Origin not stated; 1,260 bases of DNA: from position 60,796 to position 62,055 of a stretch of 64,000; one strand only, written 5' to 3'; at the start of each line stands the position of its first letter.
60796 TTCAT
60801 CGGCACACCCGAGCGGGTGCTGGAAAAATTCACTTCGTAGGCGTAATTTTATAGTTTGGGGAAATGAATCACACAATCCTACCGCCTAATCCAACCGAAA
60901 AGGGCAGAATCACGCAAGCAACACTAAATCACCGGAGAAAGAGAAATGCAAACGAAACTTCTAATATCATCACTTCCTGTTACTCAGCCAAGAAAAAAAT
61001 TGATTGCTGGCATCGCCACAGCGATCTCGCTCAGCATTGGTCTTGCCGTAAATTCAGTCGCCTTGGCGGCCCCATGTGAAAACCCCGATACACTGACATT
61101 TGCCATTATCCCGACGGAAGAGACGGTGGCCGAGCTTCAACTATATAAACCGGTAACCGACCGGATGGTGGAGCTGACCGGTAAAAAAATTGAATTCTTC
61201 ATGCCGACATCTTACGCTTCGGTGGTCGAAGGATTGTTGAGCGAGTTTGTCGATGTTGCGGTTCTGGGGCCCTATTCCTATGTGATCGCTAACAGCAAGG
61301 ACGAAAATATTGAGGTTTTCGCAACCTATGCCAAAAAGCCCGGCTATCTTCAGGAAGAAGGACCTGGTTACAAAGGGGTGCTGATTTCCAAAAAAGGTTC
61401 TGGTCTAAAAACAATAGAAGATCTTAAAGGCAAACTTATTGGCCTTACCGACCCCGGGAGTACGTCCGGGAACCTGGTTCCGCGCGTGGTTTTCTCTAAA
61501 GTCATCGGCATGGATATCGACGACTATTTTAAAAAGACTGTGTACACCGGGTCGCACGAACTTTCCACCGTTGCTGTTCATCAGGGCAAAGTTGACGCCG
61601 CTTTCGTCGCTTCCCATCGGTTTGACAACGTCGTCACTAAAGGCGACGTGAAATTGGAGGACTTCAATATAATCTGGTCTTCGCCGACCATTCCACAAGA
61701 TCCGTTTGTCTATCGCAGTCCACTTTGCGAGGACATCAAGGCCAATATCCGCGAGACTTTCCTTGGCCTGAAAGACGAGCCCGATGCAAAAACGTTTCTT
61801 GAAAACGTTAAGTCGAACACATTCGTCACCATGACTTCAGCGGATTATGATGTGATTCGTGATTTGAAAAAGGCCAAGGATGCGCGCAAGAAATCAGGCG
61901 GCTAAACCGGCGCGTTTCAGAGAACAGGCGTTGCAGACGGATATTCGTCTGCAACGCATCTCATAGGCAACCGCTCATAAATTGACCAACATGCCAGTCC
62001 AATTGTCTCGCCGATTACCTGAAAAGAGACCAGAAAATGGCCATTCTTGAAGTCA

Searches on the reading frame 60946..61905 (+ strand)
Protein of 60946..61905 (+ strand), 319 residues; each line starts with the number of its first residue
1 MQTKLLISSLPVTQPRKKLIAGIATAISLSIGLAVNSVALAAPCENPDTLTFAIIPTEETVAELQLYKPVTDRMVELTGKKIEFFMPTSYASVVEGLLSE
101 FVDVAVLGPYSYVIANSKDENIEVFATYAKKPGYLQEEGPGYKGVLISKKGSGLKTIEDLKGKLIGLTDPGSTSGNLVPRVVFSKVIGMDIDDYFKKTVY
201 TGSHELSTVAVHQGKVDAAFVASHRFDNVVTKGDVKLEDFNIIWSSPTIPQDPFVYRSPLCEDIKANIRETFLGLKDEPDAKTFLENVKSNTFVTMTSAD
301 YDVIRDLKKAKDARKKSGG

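Call 81: search_protein_families(library=pfam, proteins=[window:60946-61905:+], max_evalue=0.00001)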
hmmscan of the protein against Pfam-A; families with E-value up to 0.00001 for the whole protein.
window:60946-61905:+ (319 aa): 2 families
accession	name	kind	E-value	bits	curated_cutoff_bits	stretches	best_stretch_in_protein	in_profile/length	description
PF12974.12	Phosphonate-bd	-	1.3e-58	198.7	27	1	52-301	1-242/242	ABC transporter, phosphonate, periplasmic substrate-binding protein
PF09084.16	NMT1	-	2.4e-07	31.3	20.5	1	81-235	22-160/216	NMT1/THI5 like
